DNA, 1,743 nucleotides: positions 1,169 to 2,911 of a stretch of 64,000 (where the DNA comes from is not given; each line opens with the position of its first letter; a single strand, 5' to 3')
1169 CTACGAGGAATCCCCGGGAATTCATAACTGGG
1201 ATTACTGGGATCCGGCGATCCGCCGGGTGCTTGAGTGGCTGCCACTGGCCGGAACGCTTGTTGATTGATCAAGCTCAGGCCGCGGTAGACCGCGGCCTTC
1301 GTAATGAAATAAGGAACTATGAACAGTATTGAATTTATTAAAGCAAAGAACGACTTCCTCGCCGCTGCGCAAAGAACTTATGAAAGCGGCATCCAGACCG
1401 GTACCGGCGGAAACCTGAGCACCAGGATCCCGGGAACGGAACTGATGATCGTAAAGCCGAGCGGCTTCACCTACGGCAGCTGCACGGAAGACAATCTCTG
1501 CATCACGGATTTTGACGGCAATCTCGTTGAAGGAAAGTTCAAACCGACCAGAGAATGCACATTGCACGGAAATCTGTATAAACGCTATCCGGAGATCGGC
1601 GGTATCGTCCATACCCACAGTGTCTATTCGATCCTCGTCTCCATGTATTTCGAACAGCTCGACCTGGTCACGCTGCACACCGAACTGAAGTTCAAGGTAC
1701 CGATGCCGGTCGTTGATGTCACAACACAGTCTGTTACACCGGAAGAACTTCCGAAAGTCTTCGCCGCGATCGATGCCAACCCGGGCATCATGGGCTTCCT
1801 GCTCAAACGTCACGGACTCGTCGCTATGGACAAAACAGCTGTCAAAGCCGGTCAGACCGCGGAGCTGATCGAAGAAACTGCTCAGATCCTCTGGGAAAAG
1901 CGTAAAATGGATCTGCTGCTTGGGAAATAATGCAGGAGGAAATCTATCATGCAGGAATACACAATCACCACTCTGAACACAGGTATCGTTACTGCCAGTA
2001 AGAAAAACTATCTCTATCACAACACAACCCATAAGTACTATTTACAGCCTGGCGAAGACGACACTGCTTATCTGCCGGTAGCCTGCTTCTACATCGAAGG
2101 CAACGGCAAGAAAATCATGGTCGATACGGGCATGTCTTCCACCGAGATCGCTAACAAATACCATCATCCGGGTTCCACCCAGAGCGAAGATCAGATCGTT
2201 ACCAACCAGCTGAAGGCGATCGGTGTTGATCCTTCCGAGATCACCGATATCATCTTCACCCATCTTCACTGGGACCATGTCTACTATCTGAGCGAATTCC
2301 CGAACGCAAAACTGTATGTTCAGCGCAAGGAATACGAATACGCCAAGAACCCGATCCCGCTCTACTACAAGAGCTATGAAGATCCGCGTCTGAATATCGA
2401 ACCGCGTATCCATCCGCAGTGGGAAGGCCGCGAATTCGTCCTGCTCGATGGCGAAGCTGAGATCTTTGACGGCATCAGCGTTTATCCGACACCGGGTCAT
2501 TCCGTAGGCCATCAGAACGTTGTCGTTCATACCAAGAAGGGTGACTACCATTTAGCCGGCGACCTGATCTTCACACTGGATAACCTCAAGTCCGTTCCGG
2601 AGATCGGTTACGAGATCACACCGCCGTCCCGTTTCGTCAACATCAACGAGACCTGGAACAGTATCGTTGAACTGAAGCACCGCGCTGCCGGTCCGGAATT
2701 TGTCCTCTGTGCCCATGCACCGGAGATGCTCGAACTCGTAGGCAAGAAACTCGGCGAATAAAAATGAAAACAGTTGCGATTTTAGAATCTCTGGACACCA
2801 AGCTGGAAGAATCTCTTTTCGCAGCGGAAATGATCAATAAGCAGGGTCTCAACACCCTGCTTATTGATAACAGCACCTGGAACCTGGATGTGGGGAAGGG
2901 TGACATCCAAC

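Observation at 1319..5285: RuBisCO-like protein operon partnered with a UPF0261 (Tm-1-like) ATP-binding protein, an AiiA-type lactonase and a class II aldolase-family enzyme: candidate undescribed lactone/acid-sugar pathway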

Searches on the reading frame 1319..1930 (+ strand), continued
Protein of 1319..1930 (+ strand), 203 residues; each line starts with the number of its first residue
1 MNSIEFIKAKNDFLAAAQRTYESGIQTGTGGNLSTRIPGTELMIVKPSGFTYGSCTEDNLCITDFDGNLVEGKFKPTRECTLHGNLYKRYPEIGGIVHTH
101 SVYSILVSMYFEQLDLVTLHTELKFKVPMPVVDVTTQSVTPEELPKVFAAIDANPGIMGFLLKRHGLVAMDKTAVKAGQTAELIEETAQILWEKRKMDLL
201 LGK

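Call 59: find_encoding_contigs(protein=P0139, flank=10000, max_places=1)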
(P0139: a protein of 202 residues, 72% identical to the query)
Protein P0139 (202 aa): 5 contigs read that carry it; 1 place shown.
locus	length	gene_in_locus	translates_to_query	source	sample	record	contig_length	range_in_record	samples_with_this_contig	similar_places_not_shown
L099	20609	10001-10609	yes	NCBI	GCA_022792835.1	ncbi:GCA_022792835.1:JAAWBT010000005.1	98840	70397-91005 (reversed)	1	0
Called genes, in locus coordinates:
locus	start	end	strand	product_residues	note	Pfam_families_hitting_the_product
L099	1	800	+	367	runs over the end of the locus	PF13483:Lactamase_B_3, PF12706:Lactamase_B_2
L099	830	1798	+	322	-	PF12802:MarR_2 (weak), PF04545:Sigma70_r4 (weak), PF13412:HTH_24 (weak), PF13545:HTH_Crp_2 (weak), PF04198:Sugar-bind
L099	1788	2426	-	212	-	PF00596:Aldolase_II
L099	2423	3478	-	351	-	PF04198:Sugar-bind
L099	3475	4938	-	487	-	PF00370:FGGY_N, PF02782:FGGY_C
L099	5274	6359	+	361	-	PF13407:Peripla_BP_4, PF13458:Peripla_BP_6 (weak), PF00532:Peripla_BP_1, PF13377:Peripla_BP_3 (weak)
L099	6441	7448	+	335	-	PF02653:BPD_transp_2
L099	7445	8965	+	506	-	PF00005:ABC_tran, PF09818:ABC_ATPase (faint), PF13304:AAA_21 (faint), PF00005:ABC_tran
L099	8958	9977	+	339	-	PF02653:BPD_transp_2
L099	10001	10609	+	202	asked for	PF00596:Aldolase_II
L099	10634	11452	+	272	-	PF00753:Lactamase_B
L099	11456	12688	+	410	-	PF06792:UPF0261, PF23189:UPF0261_C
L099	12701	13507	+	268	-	PF00756:Esterase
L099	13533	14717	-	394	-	PF00465:Fe-ADH, PF25137:ADH_Fe_C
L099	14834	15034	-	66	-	PF10704:DUF2508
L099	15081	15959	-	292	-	PF13354:Beta-lactamase2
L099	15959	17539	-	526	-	PF07969:Amidohydro_3, PF01979:Amidohydro_1 (faint)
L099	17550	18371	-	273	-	-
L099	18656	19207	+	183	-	PF01478:Peptidase_A24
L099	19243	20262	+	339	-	-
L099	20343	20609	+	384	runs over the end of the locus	PF00437:T2SSE, PF27713:UCP018868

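Call 72: search_protein_families(library=ncbifam, proteins=[L099:3475-4938:-, L099:1788-2426:-], max_evalue=1e-20)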
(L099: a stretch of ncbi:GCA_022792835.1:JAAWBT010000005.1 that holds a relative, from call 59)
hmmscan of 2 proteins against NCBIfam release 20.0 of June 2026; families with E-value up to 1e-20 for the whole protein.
L099:3475-4938:- (487 aa): 9 families
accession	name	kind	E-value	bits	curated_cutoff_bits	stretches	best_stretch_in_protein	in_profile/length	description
TIGR01312.1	XylB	equivalog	8.9e-79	265.2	380.25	1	5-482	2-480/481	xylulokinase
TIGR01311.1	glycerol_kin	equivalog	1.2e-65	221.8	590.35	1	2-455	2-466/496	glycerol kinase GlpK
NF000756.0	PRK00047.1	subfamily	8.3e-56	189.3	498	1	2-464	6-477/502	glycerol kinase GlpK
TIGR01314.1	gntK_FGGY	equivalog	2.7e-50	171.4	648.55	1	3-444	2-455/505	gluconokinase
TIGR02628.1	fuculo_kin_coli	equivalog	3.8e-46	158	470.9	1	3-452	3-455/465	L-fuculokinase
NF011601.0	PRK15027.1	equivalog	6.4e-41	140.3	912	1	4-487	3-481/484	xylulokinase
NF008187.0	PRK10939.1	equivalog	1.1e-39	136.4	528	1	2-483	5-501/521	autoinducer-2 kinase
TIGR02627.1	rhamnulo_kin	equivalog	8.1e-27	93.9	527.95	1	77-440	80-436/454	rhamnulokinase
NF003154.0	PRK04123.1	equivalog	3.1e-22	79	428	1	5-475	8-531/554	ribulokinase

L099:1788-2426:- (212 aa): 10 families
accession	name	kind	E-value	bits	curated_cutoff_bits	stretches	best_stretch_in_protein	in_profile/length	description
NF005302.0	PRK06833.1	equivalog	1.1e-34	119.7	264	1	11-205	8-203/214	L-fuculose-phosphate aldolase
NF005123.0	PRK06557.1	subfamily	1.1e-30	107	251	1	10-203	13-210/223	L-ribulose-5-phosphate 4-epimerase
NF006208.0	PRK08333.1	equivalog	7.6e-30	104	267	1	10-183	6-178/189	aldolase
NF053831.1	RU1PAldHalo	equivalog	3.4e-28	98.5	300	1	18-203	12-197/208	ribulose-1-phosphate aldolase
NF040649.1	FucA_Meth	equivalog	2.2e-27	96.1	250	1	10-189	3-177/179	L-fuculose phosphate aldolase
NF005984.0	PRK08087.1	subfamily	2.1e-26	93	264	1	10-190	7-186/215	L-fuculose-phosphate aldolase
NF043034.1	OxoTetrPhDc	equivalog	1.1e-25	90.6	250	1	12-202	8-201/205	3-oxo-tetronate 4-phosphate decarboxylase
NF004527.0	PRK05874.1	equivalog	1.6e-23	83.4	308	1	14-200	12-201/218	L-fuculose-phosphate aldolase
TIGR01086.1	fucA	equivalog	2.6e-22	79.6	400.25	1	13-196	9-191/214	L-fuculose-phosphate aldolase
NF006413.0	PRK08660.1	equivalog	2.1e-21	76.6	203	1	10-188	3-177/184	aldolase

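Call 84: search_protein_families(library=ncbifam, proteins=[L098:12653-14041:+, L095:1975-3057:-, L095:1322-1975:-, L098:14055-14735:+], max_evalue=1e-8)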
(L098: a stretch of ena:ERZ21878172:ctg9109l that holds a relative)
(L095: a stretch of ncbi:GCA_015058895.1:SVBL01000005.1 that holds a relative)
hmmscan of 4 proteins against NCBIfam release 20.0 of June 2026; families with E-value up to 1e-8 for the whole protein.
L098:12653-14041:+ (462 aa): 0 families

L095:1975-3057:- (360 aa): 2 families
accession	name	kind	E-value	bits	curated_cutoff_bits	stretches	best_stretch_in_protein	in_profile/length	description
NF053881.1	TransRegDeoRBac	equivalog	1.9e-54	184.9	420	1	45-349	11-310/311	DNA-binding transcriptional repressor DeoR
NF011947.0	PRK15418.1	equivalog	5.7e-30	104.6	486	1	33-351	9-317/319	transcriptional regulator LsrR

L095:1322-1975:- (217 aa): 26 families (the best 25 are shown)
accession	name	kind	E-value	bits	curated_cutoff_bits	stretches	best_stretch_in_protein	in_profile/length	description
NF005123.0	PRK06557.1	subfamily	2.6e-41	141.7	251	1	1-190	8-198/223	L-ribulose-5-phosphate 4-epimerase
NF005302.0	PRK06833.1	equivalog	1.2e-38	132.7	264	1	2-189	3-188/214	L-fuculose-phosphate aldolase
NF006208.0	PRK08333.1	equivalog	2.5e-35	121.9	267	1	3-186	3-182/189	aldolase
NF005984.0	PRK08087.1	subfamily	7.4e-35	120.7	264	1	4-191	5-188/215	L-fuculose-phosphate aldolase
TIGR01086.1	fucA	equivalog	7.5e-33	114.1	400.25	1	7-191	7-187/214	L-fuculose-phosphate aldolase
NF053831.1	RU1PAldHalo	equivalog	1.5e-31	109.5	300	1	6-189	6-184/208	ribulose-1-phosphate aldolase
NF043034.1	OxoTetrPhDc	equivalog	2.1e-31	109.3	250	1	4-188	4-189/205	3-oxo-tetronate 4-phosphate decarboxylase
NF006047.0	PRK08193.1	subfamily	7.2e-30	104.3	257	1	1-111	1-112/231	L-ribulose-5-phosphate 4-epimerase AraD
NF040649.1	FucA_Meth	equivalog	3e-28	99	250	1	8-188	5-177/179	L-fuculose phosphate aldolase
NF009003.0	PRK12348.1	subfamily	4.8e-27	95.1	331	1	2-112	1-112/228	L-ribulose-5-phosphate 4-epimerase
TIGR00760.1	araD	equivalog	3.8e-25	88.4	389.1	1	1-111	1-112/228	L-ribulose-5-phosphate 4-epimerase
NF009625.0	PRK13145.1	equivalog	1.1e-23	84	369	1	2-112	5-116/235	L-ribulose-5-phosphate 4-epimerase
NF006413.0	PRK08660.1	equivalog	7.1e-23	81.4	203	1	6-190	3-180/184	aldolase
NF004527.0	PRK05874.1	equivalog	5.1e-22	78.5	308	1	5-189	7-191/218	L-fuculose-phosphate aldolase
NF009002.0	PRK12347.1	subfamily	2.3e-21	76.1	386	1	1-105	1-107/231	L-ribulose-5-phosphate 4-epimerase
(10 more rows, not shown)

L098:14055-14735:+ (226 aa): 25 families
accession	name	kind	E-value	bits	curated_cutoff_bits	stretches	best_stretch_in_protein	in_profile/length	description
NF043034.1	OxoTetrPhDc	equivalog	2.9e-35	121.9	250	1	8-207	4-204/205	3-oxo-tetronate 4-phosphate decarboxylase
NF040649.1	FucA_Meth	equivalog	1.7e-30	106.3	250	1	11-186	4-173/179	L-fuculose phosphate aldolase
NF005302.0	PRK06833.1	equivalog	2.8e-28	98.9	264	1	6-212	3-208/214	L-fuculose-phosphate aldolase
NF006208.0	PRK08333.1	equivalog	1.8e-27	96.2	267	1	13-185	9-179/189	aldolase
NF005123.0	PRK06557.1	subfamily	1e-26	94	251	1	6-207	9-212/223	L-ribulose-5-phosphate 4-epimerase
NF006413.0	PRK08660.1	equivalog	1.1e-22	80.8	203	1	10-194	3-182/184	aldolase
NF053831.1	RU1PAldHalo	equivalog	1.9e-22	79.8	300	1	28-208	22-200/208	ribulose-1-phosphate aldolase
NF005984.0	PRK08087.1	subfamily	6.1e-21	75.2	264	1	10-216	7-211/215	L-fuculose-phosphate aldolase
NF006047.0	PRK08193.1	subfamily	4e-20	72.4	257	1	11-121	7-118/231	L-ribulose-5-phosphate 4-epimerase AraD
NF006672.0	PRK09220.1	equivalog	4.4e-20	72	226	1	5-108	7-110/209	methylthioribulose 1-phosphate dehydratase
NF004527.0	PRK05874.1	equivalog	9.6e-20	71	308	1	10-193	8-193/218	L-fuculose-phosphate aldolase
TIGR01086.1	fucA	equivalog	1.5e-19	70.6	400.25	1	11-215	7-209/214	L-fuculose-phosphate aldolase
TIGR03328.1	salvage_mtnB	equivalog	2.8e-19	69.4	137.05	1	14-107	2-96/194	methylthioribulose 1-phosphate dehydratase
NF009625.0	PRK13145.1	equivalog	3.2e-19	69.4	369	1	9-111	8-111/235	L-ribulose-5-phosphate 4-epimerase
NF009003.0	PRK12348.1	subfamily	2.5e-18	66.5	331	1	12-113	7-109/228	L-ribulose-5-phosphate 4-epimerase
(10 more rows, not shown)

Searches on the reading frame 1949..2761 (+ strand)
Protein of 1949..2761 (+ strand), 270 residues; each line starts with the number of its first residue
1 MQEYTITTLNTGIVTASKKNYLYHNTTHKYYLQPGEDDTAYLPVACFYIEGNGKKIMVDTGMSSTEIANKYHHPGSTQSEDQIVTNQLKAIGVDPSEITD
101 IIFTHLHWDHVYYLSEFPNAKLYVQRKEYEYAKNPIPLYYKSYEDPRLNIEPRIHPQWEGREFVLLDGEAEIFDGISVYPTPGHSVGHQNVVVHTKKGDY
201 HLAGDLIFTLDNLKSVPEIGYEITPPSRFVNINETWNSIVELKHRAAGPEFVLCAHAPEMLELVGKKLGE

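Call 3: search_protein_families(library=pfam, proteins=[window:1949-2761:+])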
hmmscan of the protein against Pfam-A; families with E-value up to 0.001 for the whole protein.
window:1949-2761:+ (270 aa): 1 family
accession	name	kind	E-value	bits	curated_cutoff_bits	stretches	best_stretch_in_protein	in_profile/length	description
PF00753.33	Lactamase_B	-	6.4e-26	92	22.7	1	43-221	5-163/196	Metallo-beta-lactamase superfamily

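Call 4: search_protein_families(library=ncbifam, proteins=[window:1949-2761:+])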
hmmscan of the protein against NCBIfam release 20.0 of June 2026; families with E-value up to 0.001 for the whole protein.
window:1949-2761:+ (270 aa): 12 families
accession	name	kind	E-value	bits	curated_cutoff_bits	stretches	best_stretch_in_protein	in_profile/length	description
NF045699.1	AHLLactAiiA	equivalog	2.4e-26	92.4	375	1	39-243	29-221/251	quorum-quenching N-acyl homoserine lactonase AiiA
NF045700.1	AHLLactAttM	equivalog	3.6e-23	82.4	390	1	26-214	15-209/257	AttM family quorum-quenching N-acyl homoserine lactonase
NF047925.1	pyridox_lacton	equivalog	4.1e-21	76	325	1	39-226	30-228/268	4-pyridoxolactonase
NF047919.1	lactonase_YtnP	equivalog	9.6e-17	61.1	425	1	36-209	39-212/274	YtnP family quorum-quenching lactonase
NF047979.1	lactonase_AidB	equivalog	6.2e-16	58.5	360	1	3-220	8-220/271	AidB family quorum-quenching N-acyl homoserine lactonase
NF047976.1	lactonase_AhlS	equivalog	1e-10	41.2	475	1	8-215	7-223/276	AhlS family quorum-quenching N-acyl homoserine lactonase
NF000469.2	CAR_gen_B3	exception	1.6e-06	27.3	500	1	81-200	97-211/311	CAR family subclass B3 metallo-beta-lactamase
NF041257.1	GntH_guanitoxin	equivalog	0.00017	20.6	333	1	87-117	57-87/374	guanitoxin biosynthesis MBL fold metallo-hydrolase GntH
NF040874.1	blaPJM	exception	0.00041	20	630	1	76-194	76-192/301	PJM family subclass B3 metallo-beta-lactamase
TIGR02651.1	RNase_Z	equivalog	0.00062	18.9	292.95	0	86-112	40-66/302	ribonuclease Z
NF012229.1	bla_class_B_core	domain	0.00073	19.7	100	0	78-188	36-133/139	metallo-beta-lactamase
NF033105.1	bla_subclass_B3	equivalog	0.00086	18.7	240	0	77-116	41-80/257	subclass B3 metallo-beta-lactamase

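Call 57: search_solved_structures(query=window:1949-2761:+, max_evalue=1e-8)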
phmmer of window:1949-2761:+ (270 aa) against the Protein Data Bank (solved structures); distinct sequences matched with E-value up to 1e-8: 11.
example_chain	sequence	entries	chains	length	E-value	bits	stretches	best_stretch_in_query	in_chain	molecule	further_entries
4j5f_A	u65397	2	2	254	1.5e-20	76.7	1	32-222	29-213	N-acyl homoserine lactonase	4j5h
5eh9_A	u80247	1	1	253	3.6e-19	72.1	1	32-222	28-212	N-acyl homoserine lactonase AiiA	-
2a7m_A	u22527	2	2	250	3.8e-19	72.1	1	32-222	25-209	N-acyl homoserine lactone hydrolase | N-acyl homoserine lactonase AiiA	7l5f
3dha_A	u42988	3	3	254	3.8e-19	72.1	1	32-222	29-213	N-Acyl Homoserine Lactone Hydrolase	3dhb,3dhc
2br6_A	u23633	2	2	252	4.9e-19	71.7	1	32-222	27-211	AIIA-LIKE PROTEIN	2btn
5eht_A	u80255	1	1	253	2.2e-18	69.6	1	34-222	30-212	N-acyl homoserine lactonase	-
3aj3_A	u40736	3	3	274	1.5e-15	60.3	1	36-227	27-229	4-pyridoxolactonase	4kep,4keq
8x78_L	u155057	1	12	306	1.6e-12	50.4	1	54-243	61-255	Glyoxylase, beta-lactamase superfamily II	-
1ztc_A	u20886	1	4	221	4.7e-12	48.8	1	73-206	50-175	hypothetical protein TM0894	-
9khq_A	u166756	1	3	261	2.4e-11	46.5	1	79-213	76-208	N-acylhomoserine lactonase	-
9kho_A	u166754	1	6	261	5.3e-11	45.4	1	85-213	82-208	N-acylhomoserine lactonase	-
